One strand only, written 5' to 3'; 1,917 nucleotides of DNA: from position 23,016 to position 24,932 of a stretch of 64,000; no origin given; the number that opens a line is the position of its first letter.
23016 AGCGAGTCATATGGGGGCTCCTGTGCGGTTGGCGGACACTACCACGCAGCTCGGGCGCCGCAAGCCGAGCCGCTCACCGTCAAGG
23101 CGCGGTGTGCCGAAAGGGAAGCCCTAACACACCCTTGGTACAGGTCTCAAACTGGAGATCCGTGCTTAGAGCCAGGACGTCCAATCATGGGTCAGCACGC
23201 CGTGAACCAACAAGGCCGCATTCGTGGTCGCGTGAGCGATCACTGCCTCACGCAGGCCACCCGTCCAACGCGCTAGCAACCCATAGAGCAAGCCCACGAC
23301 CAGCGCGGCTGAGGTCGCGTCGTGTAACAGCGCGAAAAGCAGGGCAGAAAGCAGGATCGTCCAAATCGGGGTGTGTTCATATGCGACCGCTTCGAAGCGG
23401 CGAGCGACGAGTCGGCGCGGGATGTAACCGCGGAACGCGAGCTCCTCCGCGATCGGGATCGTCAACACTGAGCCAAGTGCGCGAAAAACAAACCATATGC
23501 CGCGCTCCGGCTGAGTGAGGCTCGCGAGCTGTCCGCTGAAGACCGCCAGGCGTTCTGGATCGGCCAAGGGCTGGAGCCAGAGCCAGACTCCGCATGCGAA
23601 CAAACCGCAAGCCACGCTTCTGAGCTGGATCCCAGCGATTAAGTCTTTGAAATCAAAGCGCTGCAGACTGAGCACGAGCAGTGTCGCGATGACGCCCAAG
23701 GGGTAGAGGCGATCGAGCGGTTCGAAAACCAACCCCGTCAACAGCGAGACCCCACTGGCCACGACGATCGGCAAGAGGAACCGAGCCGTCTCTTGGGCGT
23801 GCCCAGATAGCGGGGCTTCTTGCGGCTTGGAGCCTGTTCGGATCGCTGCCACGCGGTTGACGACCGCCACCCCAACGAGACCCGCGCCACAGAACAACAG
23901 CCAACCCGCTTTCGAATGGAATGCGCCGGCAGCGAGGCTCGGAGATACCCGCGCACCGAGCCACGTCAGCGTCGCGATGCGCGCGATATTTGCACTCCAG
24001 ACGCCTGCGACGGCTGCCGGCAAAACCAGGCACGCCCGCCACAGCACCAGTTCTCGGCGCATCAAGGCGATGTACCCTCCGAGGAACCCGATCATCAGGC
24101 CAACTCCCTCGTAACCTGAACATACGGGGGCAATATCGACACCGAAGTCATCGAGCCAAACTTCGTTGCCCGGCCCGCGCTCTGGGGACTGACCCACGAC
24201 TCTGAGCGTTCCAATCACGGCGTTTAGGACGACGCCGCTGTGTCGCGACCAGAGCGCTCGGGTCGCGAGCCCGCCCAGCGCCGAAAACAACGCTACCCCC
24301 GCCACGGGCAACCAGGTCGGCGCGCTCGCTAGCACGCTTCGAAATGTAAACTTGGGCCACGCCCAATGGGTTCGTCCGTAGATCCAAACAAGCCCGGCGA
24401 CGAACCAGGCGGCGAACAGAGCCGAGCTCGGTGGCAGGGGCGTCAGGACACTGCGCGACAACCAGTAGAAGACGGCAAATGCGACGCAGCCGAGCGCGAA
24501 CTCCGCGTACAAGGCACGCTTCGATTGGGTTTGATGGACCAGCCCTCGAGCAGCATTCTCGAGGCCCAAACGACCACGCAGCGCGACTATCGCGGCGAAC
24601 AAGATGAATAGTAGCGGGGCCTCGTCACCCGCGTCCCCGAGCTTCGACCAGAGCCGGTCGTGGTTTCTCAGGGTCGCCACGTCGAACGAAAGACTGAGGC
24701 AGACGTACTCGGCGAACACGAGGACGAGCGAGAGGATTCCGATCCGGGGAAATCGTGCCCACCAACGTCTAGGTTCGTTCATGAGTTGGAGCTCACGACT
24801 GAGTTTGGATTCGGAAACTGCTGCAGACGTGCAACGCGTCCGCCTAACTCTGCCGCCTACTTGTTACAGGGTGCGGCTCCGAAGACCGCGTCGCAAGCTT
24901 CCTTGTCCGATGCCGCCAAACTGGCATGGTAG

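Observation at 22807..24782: Exosortase/CPBP-protease fusion with an adjacent 72-codon 'all-signal' substrate gene (APEL-TM-RRR tail)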

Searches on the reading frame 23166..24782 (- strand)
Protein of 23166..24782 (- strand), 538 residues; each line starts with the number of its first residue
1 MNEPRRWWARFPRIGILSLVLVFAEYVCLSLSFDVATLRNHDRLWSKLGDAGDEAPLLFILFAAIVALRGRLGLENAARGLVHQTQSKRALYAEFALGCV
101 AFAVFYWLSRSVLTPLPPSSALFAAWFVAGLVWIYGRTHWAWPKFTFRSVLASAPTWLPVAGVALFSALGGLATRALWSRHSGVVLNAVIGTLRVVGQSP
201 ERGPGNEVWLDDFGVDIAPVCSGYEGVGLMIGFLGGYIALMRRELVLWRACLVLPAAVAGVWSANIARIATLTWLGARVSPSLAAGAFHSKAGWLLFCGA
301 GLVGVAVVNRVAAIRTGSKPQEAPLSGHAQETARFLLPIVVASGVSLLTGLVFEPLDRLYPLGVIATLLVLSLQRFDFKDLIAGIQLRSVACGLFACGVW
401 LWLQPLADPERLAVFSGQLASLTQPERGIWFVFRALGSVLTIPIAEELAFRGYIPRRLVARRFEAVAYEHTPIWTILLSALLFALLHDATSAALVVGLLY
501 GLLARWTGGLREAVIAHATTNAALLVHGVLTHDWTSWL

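Call 3: search_protein_families(library=ncbifam, proteins=[window:23166-24782:-], max_evalue=1)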
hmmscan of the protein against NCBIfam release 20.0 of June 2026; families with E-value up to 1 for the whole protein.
window:23166-24782:- (538 aa): 13 families
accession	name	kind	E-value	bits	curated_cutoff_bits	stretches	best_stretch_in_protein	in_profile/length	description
TIGR04162.1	exo_VPEID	exception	6.7e-47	160.6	150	1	159-535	147-514/516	exosortase E/protease, VPEID-CTERM system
TIGR03008.1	pepcterm_CAAX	equivalog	2.3e-26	93.1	81.05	1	351-537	30-222/222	CAAX prenyl protease-related protein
TIGR04178.1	exo_archaeo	signature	3.4e-12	46.5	23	1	215-310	1-93/97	exosortase/archaeosortase family protein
NF040914.1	Mrt_core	domain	7e-10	38.9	100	1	436-525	5-102/108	myxosortase family intramembrane protease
NF041647.1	ABC_perm_CPBP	equivalog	4.6e-09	35.6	435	1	369-526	481-632/636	ABC transporter permease subunit/CPBP intramembrane protease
NF033192.3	CPBP_JDVT_MrtJ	equivalog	5.1e-09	36.7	75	1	439-526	5-97/98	JDVT-CTERM system glutamic-type intramembrane protease MrtJ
NF040594.1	CPBP_fam_MrtC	equivalog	7.7e-09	35.6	195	1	432-521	115-212/221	myxosortase MrtC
NF040674.1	CPBP_fam_MrtP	equivalog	5.1e-07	29.5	250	1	427-526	241-348/354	myxosortase MrtP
TIGR04152.1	exosort_VPLPA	exception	5.1e-05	22.5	400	1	215-329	148-260/486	VPLPA-CTERM-specific exosortase XrtD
TIGR03762.1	archaeo_artC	exception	0.00036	20.4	100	1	217-299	183-262/274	archaeosortase C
TIGR04489.1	exosort_XrtO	exception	0.00065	18.6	250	1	215-342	165-290/451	exosortase O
TIGR04177.1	exosort_XrtH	exception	0.016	15.2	86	1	211-278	62-123/158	exosortase H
TIGR02602.1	8TM_EpsH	subfamily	0.65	9.5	105.55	1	204-298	135-227/241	exosortase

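Call 4: search_protein_families(library=pfam, proteins=[window:23166-24782:-], max_evalue=1)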
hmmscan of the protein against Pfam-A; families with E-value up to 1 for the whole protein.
window:23166-24782:- (538 aa): 2 families
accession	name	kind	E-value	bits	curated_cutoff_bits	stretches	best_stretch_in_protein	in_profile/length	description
PF02517.21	Rce1-like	-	1.1e-14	55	22.4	1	430-522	3-92/93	Type II CAAX prenyl endopeptidase Rce1-like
PF09721.15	Exosortase_EpsH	-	4.5e-08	33.2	25.7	1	45-305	19-248/254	Transmembrane exosortase (Exosortase_EpsH)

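Call 7: find_homologous_proteins(query=window:23166-24782:-)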
Query window:23166-24782:- (538 aa): 186 proteins with E <= 0.001 among 8000 candidates; the best 120 are listed.
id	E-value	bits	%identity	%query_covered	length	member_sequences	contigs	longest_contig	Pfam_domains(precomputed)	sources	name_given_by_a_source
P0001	0.0e+0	1187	100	100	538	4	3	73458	PF09721.16,PF02517.22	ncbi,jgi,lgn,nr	ncbi:MAG TPA: exosortase E/protease, VPEID-CTERM system [Polyangiaceae bacterium]|jgi:exosortase E/p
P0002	1.1e-128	449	46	98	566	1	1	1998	PF09721.16,PF02517.22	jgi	jgi:exosortase E/protease (VPEID-CTERM system)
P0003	7.1e-127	443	45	96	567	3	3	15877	PF09721.16,PF02517.22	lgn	-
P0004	8.9e-66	241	42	57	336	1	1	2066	PF09721.16,PF02517.22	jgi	jgi:CAAX prenyl protease-like protein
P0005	3.7e-61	226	33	99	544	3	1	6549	PF09721.16,PF02517.22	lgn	-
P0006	1.9e-59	220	32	96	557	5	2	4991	PF09721.16,PF02517.22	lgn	-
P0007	8.9e-59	218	32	97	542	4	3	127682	PF09721.16,PF02517.22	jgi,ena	jgi:exosortase E/protease (VPEID-CTERM system)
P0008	1.8e-58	217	33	100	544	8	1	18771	PF09721.16,PF02517.22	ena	-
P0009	2.8e-58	216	35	96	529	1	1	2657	PF09721.16,PF02517.22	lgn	-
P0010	3.0e-58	216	37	69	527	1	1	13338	PF02517.22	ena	-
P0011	1.3e-57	214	36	80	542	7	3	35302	PF09721.16,PF02517.22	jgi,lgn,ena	-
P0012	1.7e-56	210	37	67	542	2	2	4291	PF09721.16,PF02517.22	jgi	jgi:exosortase E/protease (VPEID-CTERM system)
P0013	2.3e-56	210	33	97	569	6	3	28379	PF02517.22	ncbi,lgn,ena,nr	ncbi:MAG: exosortase E/protease, VPEID-CTERM system [Myxococcales bacterium]|nr:exosortase E/proteas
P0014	7.3e-56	208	37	65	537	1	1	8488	PF09721.16,PF02517.22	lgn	-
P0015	8.7e-56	208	35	71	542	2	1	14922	PF09721.16,PF02517.22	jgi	jgi:exosortase E/protease (VPEID-CTERM system)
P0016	9.8e-56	208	33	99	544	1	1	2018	PF09721.16,PF02517.22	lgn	-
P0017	1.4e-55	207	33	99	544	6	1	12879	PF09721.16,PF02517.22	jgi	jgi:exosortase E/protease (VPEID-CTERM system)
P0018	3.3e-55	206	37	66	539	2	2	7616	PF09721.16,PF02517.22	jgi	jgi:exosortase E/protease (VPEID-CTERM system)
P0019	7.6e-55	205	31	97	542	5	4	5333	PF09721.16,PF02517.22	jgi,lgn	jgi:exosortase E/protease (VPEID-CTERM system)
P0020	1.1e-54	204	31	100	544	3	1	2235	PF09721.16,PF02517.22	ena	-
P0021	2.0e-54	203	38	61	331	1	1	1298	PF09721.16,PF02517.22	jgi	jgi:exosortase E/protease (VPEID-CTERM system)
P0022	2.2e-54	203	33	97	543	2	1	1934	PF09721.16,PF02517.22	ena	-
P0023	4.3e-54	202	33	100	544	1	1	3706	PF09721.16,PF02517.22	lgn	-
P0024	4.7e-54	202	34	99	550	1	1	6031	PF09721.16,PF02517.22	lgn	-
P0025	4.9e-54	202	41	61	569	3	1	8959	PF09721.16,PF02517.22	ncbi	-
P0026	7.2e-54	202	33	97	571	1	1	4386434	PF09721.16,PF02517.22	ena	-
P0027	1.0e-53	201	33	97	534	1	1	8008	PF09721.16,PF02517.22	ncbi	-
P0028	1.4e-53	201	37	68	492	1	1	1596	PF09721.16,PF02517.22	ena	-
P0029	5.9e-53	199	37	68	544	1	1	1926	PF09721.16,PF02517.22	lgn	-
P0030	5.9e-53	199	34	96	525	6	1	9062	PF09721.16,PF02517.22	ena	-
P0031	2.6e-52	196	32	92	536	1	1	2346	PF09721.16,PF02517.22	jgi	jgi:exosortase E/protease (VPEID-CTERM system)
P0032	3.1e-52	196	31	96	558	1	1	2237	PF02517.22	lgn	-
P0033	3.7e-52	196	39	62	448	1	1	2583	PF09721.16,PF02517.22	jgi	jgi:exosortase E/protease (VPEID-CTERM system)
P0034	4.2e-52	196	36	68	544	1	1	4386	PF09721.16,PF02517.22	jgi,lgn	-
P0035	5.6e-52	195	35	96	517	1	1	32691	PF09721.16,PF02517.22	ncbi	-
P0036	6.4e-52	195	36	68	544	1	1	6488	PF09721.16,PF02517.22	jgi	jgi:exosortase E/protease (VPEID-CTERM system)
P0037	7.3e-52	195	36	68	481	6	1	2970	PF09721.16,PF02517.22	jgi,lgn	jgi:exosortase E/protease (VPEID-CTERM system)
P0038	8.2e-52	195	33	95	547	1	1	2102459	PF09721.16,PF02517.22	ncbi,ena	-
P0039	1.0e-51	195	33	99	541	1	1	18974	PF09721.16,PF02517.22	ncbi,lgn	ncbi:MAG: exosortase E/protease, VPEID-CTERM system [Polyangiales bacterium]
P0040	1.0e-51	194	32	100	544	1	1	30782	PF09721.16,PF02517.22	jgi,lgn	-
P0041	1.1e-51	194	32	97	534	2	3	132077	PF09721.16,PF02517.22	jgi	-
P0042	1.1e-51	194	34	96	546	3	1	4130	PF09721.16,PF02517.22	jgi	jgi:exosortase E/protease (VPEID-CTERM system)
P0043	4.5e-51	192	31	91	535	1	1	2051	PF09721.16,PF02517.22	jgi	jgi:exosortase E/protease (VPEID-CTERM system)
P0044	8.8e-51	191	35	68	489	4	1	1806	PF09721.16,PF02517.22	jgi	jgi:exosortase E/protease (VPEID-CTERM system)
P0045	1.6e-50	191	39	60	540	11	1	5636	PF09721.16,PF02517.22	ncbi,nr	ncbi:MAG: exosortase E/protease, VPEID-CTERM system [Singulisphaera sp.]|nr:exosortase E/protease, V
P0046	2.8e-50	190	32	95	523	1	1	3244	PF09721.16,PF02517.22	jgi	jgi:exosortase E/protease (VPEID-CTERM system)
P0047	4.4e-50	189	37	71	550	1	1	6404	PF09721.16,PF02517.22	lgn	-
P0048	6.3e-50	189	35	70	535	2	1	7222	PF09721.16,PF02517.22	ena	-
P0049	6.5e-50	189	32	95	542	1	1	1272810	PF02517.22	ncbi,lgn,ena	-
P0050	8.9e-50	188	39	64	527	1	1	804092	PF09721.16,PF02517.22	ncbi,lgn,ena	-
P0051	1.0e-49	188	37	67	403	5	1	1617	PF09721.16,PF02517.22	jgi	jgi:exosortase E/protease (VPEID-CTERM system)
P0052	1.9e-49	187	36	73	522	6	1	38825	PF09721.16,PF02517.22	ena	-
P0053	2.0e-49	187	34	97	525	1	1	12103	PF02517.22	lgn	-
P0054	2.1e-49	187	35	82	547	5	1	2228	PF09721.16,PF02517.22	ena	-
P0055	2.8e-49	186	33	96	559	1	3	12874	PF09721.16,PF02517.22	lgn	-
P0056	3.1e-49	186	34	96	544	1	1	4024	PF09721.16,PF02517.22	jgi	-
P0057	5.2e-49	186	38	61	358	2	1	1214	PF09721.16,PF02517.22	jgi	jgi:exosortase E/protease (VPEID-CTERM system)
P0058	1.7e-48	184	35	65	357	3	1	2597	PF09721.16,PF02517.22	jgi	jgi:exosortase E/protease (VPEID-CTERM system)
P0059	3.2e-48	183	36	61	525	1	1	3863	PF09721.16,PF02517.22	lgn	-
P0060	5.6e-48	182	32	97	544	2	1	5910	PF09721.16,PF02517.22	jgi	-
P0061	5.8e-48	182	37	66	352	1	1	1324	PF09721.16,PF02517.22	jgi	jgi:exosortase E/protease (VPEID-CTERM system)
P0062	9.0e-48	181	34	98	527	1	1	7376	PF09721.16,PF02517.22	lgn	-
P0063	1.2e-47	181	32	94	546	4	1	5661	PF02517.22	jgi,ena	jgi:exosortase E/protease (VPEID-CTERM system)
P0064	1.4e-47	181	38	65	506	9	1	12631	PF09721.16,PF02517.22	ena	-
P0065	1.5e-47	181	34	97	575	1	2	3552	PF09721.16,PF02517.22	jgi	-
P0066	6.5e-47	179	31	97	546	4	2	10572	PF09721.16,PF02517.22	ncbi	-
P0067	1.0e-46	178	31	96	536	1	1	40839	PF02517.22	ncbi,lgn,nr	ncbi:MAG TPA: exosortase E/protease, VPEID-CTERM system [Polyangiaceae bacterium]|nr:exosortase E/pr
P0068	1.3e-46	178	38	60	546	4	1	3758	PF02517.22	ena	-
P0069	1.9e-46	177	36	69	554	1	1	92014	PF09721.16,PF02517.22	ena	-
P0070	2.7e-46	177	37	61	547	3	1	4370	PF09721.16,PF02517.22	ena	-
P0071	2.9e-46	176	35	61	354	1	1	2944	PF09721.16,PF02517.22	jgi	jgi:exosortase E/protease (VPEID-CTERM system)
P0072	3.8e-46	176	34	73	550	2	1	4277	PF09721.16,PF02517.22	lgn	-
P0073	6.0e-46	175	38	61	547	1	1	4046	PF09721.16,PF02517.22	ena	-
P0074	8.8e-46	175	38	60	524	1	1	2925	PF09721.16,PF02517.22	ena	-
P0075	9.5e-46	175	37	60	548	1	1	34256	PF09721.16,PF02517.22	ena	-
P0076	1.2e-45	175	38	61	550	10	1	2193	PF02517.22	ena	-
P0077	2.0e-45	174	37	61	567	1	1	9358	PF09721.16,PF02517.22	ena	-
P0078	3.7e-45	173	40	60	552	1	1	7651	PF09721.16,PF02517.22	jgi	jgi:exosortase E/protease (VPEID-CTERM system)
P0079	4.6e-45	173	31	97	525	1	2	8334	PF09721.16,PF02517.22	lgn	-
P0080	4.7e-45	173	38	61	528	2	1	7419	PF09721.16,PF02517.22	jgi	jgi:exosortase E/protease (VPEID-CTERM system)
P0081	5.3e-45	172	36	61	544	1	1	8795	PF09721.16,PF02517.22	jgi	jgi:exosortase E/protease (VPEID-CTERM system)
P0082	6.5e-45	172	39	60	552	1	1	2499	PF09721.16,PF02517.22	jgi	jgi:exosortase E/protease (VPEID-CTERM system)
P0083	9.7e-45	171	32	98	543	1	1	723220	PF09721.16,PF02517.22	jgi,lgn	jgi:exosortase E/protease (VPEID-CTERM system)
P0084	2.8e-44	170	33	84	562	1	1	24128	PF09721.16,PF02517.22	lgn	-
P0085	3.1e-44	170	36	67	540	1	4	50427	PF09721.16,PF02517.22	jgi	jgi:exosortase E/protease (VPEID-CTERM system)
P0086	4.3e-44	169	35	58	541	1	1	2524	PF09721.16,PF02517.22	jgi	jgi:CAAX prenyl protease-like protein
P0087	4.5e-44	169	34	62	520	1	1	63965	PF09721.16,PF02517.22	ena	-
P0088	5.3e-44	169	37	68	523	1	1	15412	PF09721.16,PF02517.22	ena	-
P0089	1.0e-43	168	34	68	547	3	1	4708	PF09721.16,PF02517.22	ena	-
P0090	1.1e-43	168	38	60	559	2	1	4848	PF09721.16,PF02517.22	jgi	jgi:exosortase E/protease (VPEID-CTERM system)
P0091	1.2e-43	168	37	60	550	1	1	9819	PF09721.16,PF02517.22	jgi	jgi:exosortase E/protease (VPEID-CTERM system)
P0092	1.4e-43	168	38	61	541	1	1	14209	PF09721.16,PF02517.22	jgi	jgi:exosortase E/protease (VPEID-CTERM system)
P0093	2.8e-43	167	35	61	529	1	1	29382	PF09721.16,PF02517.22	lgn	-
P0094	1.0e-42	165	36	70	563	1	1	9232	PF02517.22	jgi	jgi:exosortase E/protease (VPEID-CTERM system)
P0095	2.4e-42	164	36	60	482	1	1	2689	PF09721.16,PF02517.22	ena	-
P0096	3.0e-42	163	38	68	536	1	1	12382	PF02517.22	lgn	-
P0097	4.9e-42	163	37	60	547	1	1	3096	PF02517.22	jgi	jgi:exosortase E/protease (VPEID-CTERM system)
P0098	8.1e-42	162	36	66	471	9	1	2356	PF09721.16,PF02517.22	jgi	jgi:exosortase E/protease (VPEID-CTERM system)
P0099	1.9e-41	161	38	62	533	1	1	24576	PF09721.16,PF02517.22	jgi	-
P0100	2.0e-41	161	35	71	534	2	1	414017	PF09721.16,PF02517.22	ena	-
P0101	2.0e-41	160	35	61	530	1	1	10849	PF09721.16,PF02517.22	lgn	-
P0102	2.2e-41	160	37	60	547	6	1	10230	PF02517.22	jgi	jgi:exosortase E/protease (VPEID-CTERM system)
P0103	3.1e-41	160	34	73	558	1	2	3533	PF09721.16,PF02517.22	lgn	-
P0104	3.2e-41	160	39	60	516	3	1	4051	PF09721.16,PF02517.22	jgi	jgi:exosortase E/protease (VPEID-CTERM system)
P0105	4.1e-41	159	32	71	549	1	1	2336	PF09721.16,PF02517.22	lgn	-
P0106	4.5e-41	159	35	61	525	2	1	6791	PF09721.16,PF02517.22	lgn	-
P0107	1.2e-40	158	37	61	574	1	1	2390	PF02517.22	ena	-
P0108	1.5e-40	158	33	96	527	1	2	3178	PF09721.16,PF02517.22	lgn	-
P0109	2.4e-40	157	37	61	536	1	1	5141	PF09721.16,PF02517.22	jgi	-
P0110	3.0e-40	157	32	68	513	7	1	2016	PF09721.16,PF02517.22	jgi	jgi:exosortase E/protease (VPEID-CTERM system)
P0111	4.9e-40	156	35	61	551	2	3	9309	PF09721.16,PF02517.22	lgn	-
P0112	5.2e-40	156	36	61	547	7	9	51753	PF09721.16,PF02517.22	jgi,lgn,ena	jgi:exosortase E/protease (VPEID-CTERM system)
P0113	5.8e-40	156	35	68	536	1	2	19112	PF09721.16,PF02517.22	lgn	-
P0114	7.2e-40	155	37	61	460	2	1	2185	PF02517.22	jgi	jgi:exosortase E/protease (VPEID-CTERM system)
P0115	9.9e-40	155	34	68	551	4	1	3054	PF02517.22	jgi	jgi:exosortase E/protease (VPEID-CTERM system)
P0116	1.0e-39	155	34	70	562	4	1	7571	PF09721.16,PF02517.22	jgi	jgi:exosortase E/protease (VPEID-CTERM system)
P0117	1.2e-39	155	36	60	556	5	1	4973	PF09721.16,PF02517.22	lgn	-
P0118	1.3e-39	155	33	97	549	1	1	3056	PF02517.22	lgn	-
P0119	1.7e-39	154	38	58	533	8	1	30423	PF09721.16,PF02517.22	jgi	-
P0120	2.5e-39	154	37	68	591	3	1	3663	PF02517.22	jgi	jgi:exosortase E/protease (VPEID-CTERM system)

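Call 8: find_related_loci(query=window:23166-24782:-, collection=genome_contigs, flank=4000)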
Query window:23166-24782:- (538 aa) in genome_contigs; peptide patterns used: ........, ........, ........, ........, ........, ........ (x = any residue, [..] = any of these).
39 stretches matched a pattern; 6 encode a relative of the query (tblastn E <= 1e-3); 6 distinct loci.
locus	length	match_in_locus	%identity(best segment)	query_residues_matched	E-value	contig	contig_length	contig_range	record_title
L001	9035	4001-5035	36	211-538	4e-49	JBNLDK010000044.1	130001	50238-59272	MAG: Polyangiaceae bacterium isolate C1C2.bin.51.orig k141_2070008, whole genome shotgun sequence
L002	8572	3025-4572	31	13-534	7e-48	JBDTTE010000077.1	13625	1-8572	MAG: Betaproteobacteria bacterium isolate cluster3_bin.289 NODE_18516_length_13625_cov_8.232498, whole genome shotgun se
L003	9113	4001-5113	36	168-538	7e-47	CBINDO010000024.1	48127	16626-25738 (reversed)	MAG TPA_asm: uncultured bacterium isolate SRR16817062_binner13_Refined_9 genome assembly, contig: ERZ27393189.226, whole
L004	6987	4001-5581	31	12-538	2e-44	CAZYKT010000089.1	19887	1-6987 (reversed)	MAG TPA_asm: uncultured Polyangiaceae bacterium isolate SRP192927_co6_558 genome assembly, contig: NODE_5904_length_1988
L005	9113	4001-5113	35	174-538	3e-36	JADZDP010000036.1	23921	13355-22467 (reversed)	MAG: Deltaproteobacteria bacterium isolate SJ783 c_000000171075, whole genome shotgun sequence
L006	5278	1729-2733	34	211-538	3e-31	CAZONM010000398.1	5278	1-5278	MAG TPA_asm: uncultured Myxococcales bacterium isolate binchicken_co16_62 genome assembly, contig: NODE_25849_length_527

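Call 22: find_related_loci(query=A1, collection=metagenome_contigs, flank=4000)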
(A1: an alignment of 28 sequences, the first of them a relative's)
Query A1 (538 aa) in metagenome_contigs; peptide patterns used: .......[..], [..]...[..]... (x = any residue, [..] = any of these).
600 stretches matched a pattern (row limit reached: there are more); 324 encode a relative of the query (tblastn E <= 1e-3); the best 80 are kept; 80 distinct loci.
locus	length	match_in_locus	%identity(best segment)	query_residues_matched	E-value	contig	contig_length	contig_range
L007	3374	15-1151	37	158-537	2e-60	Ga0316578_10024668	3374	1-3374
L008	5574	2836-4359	35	15-525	4e-58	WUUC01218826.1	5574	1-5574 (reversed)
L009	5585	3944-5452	32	22-537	2e-57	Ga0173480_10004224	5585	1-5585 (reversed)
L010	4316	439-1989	32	21-538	7e-57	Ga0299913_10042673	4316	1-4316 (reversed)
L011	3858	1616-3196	33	18-537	5e-56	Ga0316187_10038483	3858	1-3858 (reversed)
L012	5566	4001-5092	35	171-538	9e-54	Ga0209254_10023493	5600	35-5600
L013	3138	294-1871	31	17-537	4e-54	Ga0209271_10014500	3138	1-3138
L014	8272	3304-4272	36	212-537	9e-52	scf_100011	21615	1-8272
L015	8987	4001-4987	35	211-537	1e-51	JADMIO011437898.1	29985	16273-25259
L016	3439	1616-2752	35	168-538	1e-51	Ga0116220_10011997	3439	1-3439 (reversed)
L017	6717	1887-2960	36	177-537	1e-51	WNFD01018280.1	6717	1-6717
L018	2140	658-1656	34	211-537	7e-52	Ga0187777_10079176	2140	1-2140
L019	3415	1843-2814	38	212-538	6e-51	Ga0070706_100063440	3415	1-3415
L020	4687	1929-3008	35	177-537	2e-50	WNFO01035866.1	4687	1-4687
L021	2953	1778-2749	38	212-538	4e-50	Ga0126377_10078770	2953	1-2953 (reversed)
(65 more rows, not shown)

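Call 31: find_encoding_contigs(protein=P0003, flank=5000, max_places=3)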
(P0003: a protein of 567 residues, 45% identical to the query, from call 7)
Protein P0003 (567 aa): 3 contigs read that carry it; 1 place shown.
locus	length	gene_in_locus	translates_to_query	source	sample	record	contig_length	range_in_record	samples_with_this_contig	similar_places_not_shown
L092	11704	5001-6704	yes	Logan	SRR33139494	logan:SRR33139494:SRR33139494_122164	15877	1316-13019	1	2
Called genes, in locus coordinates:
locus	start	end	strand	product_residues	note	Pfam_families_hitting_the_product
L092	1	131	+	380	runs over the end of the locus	PF02653:BPD_transp_2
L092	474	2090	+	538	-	PF00069:Pkinase, PF07714:PK_Tyr_Ser-Thr, PF01636:APH (faint), PF03109:ABC1 (weak)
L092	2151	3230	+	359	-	-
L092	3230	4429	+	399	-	PF28386:BfoA_C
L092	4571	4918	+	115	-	-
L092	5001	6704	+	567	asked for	PF09721:Exosortase_EpsH, PF02517:Rce1-like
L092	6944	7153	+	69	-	-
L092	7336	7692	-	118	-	-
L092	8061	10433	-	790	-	PF11741:AMIN (faint), PF07660:STN, PF03958:Secretin_N, PF00263:Secretin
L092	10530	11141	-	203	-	-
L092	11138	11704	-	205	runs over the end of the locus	PF04350:PilO, PF10741:T2SSM_b (weak)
